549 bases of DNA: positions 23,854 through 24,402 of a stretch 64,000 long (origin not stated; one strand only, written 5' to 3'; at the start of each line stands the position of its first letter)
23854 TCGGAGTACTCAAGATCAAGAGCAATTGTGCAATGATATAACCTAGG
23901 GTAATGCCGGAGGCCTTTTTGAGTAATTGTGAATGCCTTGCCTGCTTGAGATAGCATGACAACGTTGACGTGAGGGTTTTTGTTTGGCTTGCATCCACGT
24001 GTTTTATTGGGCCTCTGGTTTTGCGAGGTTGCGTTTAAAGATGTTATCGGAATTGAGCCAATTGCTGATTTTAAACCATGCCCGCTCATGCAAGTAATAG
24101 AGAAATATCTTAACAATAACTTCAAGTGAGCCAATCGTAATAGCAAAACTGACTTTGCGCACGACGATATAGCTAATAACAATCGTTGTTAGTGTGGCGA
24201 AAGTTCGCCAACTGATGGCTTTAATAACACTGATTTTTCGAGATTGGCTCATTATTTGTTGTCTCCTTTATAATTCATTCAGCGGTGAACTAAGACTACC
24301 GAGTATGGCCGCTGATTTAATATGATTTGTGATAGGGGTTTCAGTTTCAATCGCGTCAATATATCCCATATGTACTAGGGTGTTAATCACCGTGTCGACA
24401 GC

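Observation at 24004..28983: Two independent PAPS-synthesis systems (Sat-CysC fusion and CysD/CysNC) sit at the edge of the glycan cluster and appear dedicated to sulfonate/sulfate decoration rather than cysteine synthesis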

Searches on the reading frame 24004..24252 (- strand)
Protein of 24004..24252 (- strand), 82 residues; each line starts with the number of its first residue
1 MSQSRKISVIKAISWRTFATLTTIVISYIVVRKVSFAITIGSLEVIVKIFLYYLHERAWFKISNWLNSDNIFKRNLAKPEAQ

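Call 4: search_protein_families(library=pfam, proteins=[window:24004-24252:-])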
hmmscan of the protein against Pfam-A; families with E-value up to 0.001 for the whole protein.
window:24004-24252:- (82 aa): 1 family
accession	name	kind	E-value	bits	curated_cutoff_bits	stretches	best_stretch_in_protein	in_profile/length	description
PF09834.14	DUF2061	-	5.5e-18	65.6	23.1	1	9-59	1-51/52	Predicted membrane protein (DUF2061)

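Call 5: search_protein_families(library=ncbifam, proteins=[window:24004-24252:-])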
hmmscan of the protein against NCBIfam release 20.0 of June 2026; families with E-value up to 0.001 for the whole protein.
window:24004-24252:- (82 aa): 0 families

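Call 52: find_homologous_proteins(query=window:24004-24252:-, max_evalue=0.00001)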
Query window:24004-24252:- (82 aa): 16 proteins with E <= 0.00001 among 16 candidates.
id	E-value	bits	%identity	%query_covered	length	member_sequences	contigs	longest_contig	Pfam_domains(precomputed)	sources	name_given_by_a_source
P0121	1.6e-44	167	100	100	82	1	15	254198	PF09834.15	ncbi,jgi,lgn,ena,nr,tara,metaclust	ncbi:MAG: hypothetical protein CMF50_07685 [Legionellales bacterium]|nr:hypothetical protein [Legion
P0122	9.7e-27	110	65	96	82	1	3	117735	PF09834.15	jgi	-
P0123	4.9e-26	108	49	95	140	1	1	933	PF09834.15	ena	-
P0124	1.2e-22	97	46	91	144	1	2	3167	PF09834.15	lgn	-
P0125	3.8e-21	92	36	74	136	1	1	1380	PF09834.15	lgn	-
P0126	3.3e-14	70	56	77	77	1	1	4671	PF09834.15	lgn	-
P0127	4.0e-13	67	56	74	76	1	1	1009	PF09834.15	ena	-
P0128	7.4e-13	66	56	74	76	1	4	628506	PF09834.15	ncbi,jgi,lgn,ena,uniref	ncbi:DUF2061 domain-containing protein [Sulfuricurvum sp.]|uniref:DUF2061 domain-containing protein 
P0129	1.0e-12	66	59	66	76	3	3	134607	PF09834.15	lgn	-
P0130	2.8e-11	61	55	68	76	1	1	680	PF09834.15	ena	-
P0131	7.9e-11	60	54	79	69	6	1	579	PF09834.15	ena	-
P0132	3.1e-10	58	58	65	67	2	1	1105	PF09834.15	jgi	-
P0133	2.0e-8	52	50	68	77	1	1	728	PF09834.15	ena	-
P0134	2.3e-8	52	50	68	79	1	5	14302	PF09834.15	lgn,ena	-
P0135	2.3e-8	52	50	68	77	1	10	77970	PF09834.15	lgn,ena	-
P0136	4.1e-8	51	48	68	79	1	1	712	PF09834.15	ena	-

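Call 53: find_encoding_contigs(protein=P0128, flank=6000, max_places=1)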
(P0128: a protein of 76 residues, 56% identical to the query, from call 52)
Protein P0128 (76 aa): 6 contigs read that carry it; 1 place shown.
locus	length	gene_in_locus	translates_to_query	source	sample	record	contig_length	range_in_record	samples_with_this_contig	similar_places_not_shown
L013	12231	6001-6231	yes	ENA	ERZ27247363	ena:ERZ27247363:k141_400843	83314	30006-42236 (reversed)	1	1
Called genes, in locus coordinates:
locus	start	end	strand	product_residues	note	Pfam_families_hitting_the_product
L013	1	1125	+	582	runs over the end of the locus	PF00551:Formyl_trans_N, PF02911:Formyl_trans_C, PF00378:ECH_1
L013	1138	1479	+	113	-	PF01155:HypA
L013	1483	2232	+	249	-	PF05117:DUF695, PF06877:RraB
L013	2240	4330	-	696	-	-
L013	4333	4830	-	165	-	-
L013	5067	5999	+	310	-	PF00291:PALP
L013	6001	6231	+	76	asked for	PF09834:DUF2061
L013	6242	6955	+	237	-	PF01507:PAPS_reduct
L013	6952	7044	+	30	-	-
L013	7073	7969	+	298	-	PF01507:PAPS_reduct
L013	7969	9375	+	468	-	PF00009:GTP_EFTU, PF01926:MMR_HSR1 (faint), PF22594:GTP-eEF1A_C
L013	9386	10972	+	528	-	PF03460:NIR_SIR_ferr, PF01077:NIR_SIR, PF03460:NIR_SIR_ferr, PF01077:NIR_SIR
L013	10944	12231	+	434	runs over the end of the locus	PF00266:Aminotran_5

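Call 54: find_encoding_contigs(protein=P0129, flank=6000, max_places=1)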
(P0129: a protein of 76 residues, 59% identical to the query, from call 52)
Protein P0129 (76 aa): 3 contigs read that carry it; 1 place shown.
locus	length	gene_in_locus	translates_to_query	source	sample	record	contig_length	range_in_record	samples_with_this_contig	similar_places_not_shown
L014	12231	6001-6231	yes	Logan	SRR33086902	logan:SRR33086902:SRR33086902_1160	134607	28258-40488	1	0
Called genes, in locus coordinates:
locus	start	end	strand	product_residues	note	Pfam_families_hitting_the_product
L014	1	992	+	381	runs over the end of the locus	PF01924:HypD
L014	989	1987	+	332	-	PF00586:AIRS, PF02769:AIRS_C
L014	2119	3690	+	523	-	PF00551:Formyl_trans_N (weak), PF02911:Formyl_trans_C, PF00378:ECH_1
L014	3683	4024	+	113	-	PF01155:HypA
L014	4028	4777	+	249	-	PF05117:DUF695, PF06877:RraB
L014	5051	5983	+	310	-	PF00291:PALP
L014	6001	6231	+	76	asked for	PF09834:DUF2061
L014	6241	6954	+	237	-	PF01507:PAPS_reduct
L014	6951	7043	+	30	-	-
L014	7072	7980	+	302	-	PF01507:PAPS_reduct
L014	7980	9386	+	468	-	PF00009:GTP_EFTU, PF01926:MMR_HSR1 (faint), PF22594:GTP-eEF1A_C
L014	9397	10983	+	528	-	PF03460:NIR_SIR_ferr, PF01077:NIR_SIR, PF03460:NIR_SIR_ferr, PF01077:NIR_SIR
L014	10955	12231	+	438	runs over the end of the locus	PF00266:Aminotran_5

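Call 55: find_encoding_contigs(protein=P0135, flank=6000, max_places=1)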
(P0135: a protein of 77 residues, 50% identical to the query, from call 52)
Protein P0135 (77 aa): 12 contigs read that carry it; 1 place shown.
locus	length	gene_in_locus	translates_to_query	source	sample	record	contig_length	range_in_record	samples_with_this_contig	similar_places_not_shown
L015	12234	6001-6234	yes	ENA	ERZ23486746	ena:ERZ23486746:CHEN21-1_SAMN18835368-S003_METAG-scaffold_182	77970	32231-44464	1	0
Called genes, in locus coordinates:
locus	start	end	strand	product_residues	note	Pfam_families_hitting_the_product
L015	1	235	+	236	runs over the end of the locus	PF10112:Halogen_Hydrol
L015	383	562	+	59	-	PF07411:DUF1508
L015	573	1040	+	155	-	PF13441:Gly-zipper_YMGG, PF05433:Rick_17kDa_Anti (weak), PF16998:17kDa_Anti_2 (weak)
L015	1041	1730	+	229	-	PF01180:DHO_dh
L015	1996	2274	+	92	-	-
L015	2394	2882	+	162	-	PF00011:HSP20, PF17886:ArsA_HSP20 (weak)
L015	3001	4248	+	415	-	PF00989:PAS, PF13188:PAS_8, PF08448:PAS_4 (weak), PF13426:PAS_9, PF24820:Diguanyl_cycl_sensor (weak), PF00512:HisKA, PF02518:HATPase_c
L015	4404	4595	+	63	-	-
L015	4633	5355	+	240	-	-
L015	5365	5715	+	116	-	-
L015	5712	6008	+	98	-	-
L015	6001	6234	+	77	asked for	PF09834:DUF2061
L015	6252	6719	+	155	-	-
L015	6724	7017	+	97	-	-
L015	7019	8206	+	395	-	PF00202:Aminotran_3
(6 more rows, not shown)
